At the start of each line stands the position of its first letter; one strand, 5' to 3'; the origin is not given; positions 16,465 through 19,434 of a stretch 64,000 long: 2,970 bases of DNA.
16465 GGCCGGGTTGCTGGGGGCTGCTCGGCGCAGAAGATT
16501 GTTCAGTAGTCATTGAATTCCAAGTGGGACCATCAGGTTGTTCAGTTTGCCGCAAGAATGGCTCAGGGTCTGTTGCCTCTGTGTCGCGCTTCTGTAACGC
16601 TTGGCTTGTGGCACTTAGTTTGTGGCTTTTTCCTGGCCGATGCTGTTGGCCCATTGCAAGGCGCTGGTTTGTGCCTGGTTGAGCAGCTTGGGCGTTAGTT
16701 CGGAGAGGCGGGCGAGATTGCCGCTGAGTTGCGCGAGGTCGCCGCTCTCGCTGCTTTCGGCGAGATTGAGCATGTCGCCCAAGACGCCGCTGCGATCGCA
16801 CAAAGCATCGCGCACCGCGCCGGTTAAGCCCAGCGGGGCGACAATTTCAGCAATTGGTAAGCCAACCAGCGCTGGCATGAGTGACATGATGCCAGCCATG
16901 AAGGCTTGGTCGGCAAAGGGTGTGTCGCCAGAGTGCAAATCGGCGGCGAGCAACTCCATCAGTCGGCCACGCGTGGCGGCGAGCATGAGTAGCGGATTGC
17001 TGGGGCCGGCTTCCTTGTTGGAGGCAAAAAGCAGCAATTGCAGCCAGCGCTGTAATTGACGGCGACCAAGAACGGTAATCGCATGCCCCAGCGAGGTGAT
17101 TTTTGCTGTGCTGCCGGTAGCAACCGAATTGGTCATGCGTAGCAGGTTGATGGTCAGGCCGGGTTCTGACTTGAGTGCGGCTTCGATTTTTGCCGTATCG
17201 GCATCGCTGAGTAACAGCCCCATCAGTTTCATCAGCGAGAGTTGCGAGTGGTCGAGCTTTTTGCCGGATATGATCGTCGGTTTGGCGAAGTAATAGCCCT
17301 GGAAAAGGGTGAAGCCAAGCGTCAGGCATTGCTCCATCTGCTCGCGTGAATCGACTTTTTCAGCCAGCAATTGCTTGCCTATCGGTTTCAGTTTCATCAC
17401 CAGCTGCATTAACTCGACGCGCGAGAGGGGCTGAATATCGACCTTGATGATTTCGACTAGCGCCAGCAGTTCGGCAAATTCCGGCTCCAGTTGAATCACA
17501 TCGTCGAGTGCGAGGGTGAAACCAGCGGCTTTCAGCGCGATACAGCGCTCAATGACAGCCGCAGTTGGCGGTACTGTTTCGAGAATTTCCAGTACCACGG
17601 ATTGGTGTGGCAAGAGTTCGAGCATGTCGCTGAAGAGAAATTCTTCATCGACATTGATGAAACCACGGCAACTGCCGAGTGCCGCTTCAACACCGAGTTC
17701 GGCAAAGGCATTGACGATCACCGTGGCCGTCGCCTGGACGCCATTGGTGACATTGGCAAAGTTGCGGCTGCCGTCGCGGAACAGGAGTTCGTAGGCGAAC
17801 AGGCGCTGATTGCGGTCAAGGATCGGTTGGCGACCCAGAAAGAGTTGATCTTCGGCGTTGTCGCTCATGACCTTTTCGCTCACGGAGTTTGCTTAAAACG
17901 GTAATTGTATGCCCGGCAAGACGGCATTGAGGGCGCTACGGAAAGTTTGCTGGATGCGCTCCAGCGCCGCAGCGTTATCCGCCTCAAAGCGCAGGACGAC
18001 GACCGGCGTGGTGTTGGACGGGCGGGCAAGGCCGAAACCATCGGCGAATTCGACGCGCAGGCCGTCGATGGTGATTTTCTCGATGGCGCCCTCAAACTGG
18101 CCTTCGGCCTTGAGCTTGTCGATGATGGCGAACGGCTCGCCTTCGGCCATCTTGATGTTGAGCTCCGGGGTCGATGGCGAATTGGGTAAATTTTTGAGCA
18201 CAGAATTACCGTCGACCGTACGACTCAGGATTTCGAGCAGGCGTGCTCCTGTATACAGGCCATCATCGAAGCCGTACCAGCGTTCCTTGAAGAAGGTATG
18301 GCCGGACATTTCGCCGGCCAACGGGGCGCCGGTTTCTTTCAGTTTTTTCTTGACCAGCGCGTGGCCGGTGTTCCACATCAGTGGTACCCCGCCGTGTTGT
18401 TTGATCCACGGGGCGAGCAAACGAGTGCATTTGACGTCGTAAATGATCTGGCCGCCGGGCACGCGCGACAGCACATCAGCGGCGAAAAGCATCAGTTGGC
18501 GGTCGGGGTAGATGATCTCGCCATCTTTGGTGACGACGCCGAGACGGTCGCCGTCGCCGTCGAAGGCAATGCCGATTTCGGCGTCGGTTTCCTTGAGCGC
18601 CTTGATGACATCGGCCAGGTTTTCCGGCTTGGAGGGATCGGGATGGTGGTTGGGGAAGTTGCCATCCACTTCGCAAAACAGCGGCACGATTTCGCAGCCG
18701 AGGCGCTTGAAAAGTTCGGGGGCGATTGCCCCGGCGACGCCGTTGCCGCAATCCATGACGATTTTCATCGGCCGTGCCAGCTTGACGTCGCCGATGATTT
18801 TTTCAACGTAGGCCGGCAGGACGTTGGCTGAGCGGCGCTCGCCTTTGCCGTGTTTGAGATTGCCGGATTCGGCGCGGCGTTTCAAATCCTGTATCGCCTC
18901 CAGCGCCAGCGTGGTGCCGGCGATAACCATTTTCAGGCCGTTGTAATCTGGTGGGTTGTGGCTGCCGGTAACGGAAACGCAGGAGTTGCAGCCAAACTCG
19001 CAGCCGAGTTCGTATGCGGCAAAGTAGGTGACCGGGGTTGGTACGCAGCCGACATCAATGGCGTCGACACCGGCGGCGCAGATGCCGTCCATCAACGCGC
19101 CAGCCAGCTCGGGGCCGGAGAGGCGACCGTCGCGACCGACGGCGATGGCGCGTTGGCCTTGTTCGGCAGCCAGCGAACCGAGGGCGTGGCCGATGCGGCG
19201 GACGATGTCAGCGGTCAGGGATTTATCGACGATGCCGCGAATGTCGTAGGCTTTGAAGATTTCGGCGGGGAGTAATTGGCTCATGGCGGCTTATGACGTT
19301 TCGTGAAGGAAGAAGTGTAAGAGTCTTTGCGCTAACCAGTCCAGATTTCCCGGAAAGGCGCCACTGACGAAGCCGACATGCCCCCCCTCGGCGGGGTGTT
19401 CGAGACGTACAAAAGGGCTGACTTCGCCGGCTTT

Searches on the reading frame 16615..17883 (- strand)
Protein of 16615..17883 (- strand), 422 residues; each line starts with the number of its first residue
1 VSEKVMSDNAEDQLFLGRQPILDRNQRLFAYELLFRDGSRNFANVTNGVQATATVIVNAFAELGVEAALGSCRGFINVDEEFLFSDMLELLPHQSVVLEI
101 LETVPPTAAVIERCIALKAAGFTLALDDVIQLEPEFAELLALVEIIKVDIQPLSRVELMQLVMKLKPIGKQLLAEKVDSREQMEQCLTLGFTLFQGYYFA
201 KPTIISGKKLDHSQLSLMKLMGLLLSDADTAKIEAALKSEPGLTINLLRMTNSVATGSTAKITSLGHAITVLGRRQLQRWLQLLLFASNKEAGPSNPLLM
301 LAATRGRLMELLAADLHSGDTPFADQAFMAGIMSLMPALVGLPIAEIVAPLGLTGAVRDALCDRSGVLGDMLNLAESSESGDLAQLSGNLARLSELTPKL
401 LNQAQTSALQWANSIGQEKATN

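Call 54: search_protein_families(library=pfam, proteins=[window:16615-17883:-], max_evalue=0.0001)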
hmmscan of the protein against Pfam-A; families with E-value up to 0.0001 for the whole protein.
window:16615-17883:- (422 aa): 2 families
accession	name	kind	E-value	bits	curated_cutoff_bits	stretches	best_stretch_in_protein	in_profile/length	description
PF00563.25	EAL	-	5e-14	52.7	31.3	1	84-202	102-236/236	EAL domain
PF08668.18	HDOD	-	4.1e-11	43.2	22.9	1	226-334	18-128/196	HDOD domain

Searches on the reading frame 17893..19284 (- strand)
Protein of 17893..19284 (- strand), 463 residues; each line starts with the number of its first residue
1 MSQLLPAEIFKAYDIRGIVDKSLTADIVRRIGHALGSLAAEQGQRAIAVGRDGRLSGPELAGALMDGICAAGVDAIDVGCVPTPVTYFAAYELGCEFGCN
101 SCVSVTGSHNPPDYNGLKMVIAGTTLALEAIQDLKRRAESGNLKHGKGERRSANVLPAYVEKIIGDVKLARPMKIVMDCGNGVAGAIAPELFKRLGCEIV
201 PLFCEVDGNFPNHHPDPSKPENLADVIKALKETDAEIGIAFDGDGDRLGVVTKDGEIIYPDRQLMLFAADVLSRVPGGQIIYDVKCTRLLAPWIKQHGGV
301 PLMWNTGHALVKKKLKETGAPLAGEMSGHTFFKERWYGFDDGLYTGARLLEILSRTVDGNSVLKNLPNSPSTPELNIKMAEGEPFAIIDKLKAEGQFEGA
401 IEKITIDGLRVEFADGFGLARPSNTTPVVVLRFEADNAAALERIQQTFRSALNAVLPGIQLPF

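Call 7: search_protein_families(library=ncbifam, proteins=[window:17893-19284:-], max_evalue=1e-10)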
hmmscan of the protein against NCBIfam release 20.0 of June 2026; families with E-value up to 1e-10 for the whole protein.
window:17893-19284:- (463 aa): 5 families
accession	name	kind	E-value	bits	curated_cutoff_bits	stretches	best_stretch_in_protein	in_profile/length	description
NF046027.1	PhglucPhmanMutPgmG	equivalog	1.5e-139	465.6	600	1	7-453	7-451/460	phosphoglucomutase/phosphomannomutase PgmG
TIGR03990.1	Arch_GlmM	equivalog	1.7e-100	337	439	1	8-451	2-443/444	phosphoglucosamine mutase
NF007088.0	PRK09542.1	equivalog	6.3e-84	282.6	618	1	8-449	10-450/456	phosphomannomutase/phosphoglucomutase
NF011943.0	PRK15414.1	subfamily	8.8e-65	219.5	801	1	9-441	6-442/456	phosphomannomutase CpsG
TIGR01455.1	glmM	equivalog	3.6e-50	171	447.55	1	15-450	6-438/442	phosphoglucosamine mutase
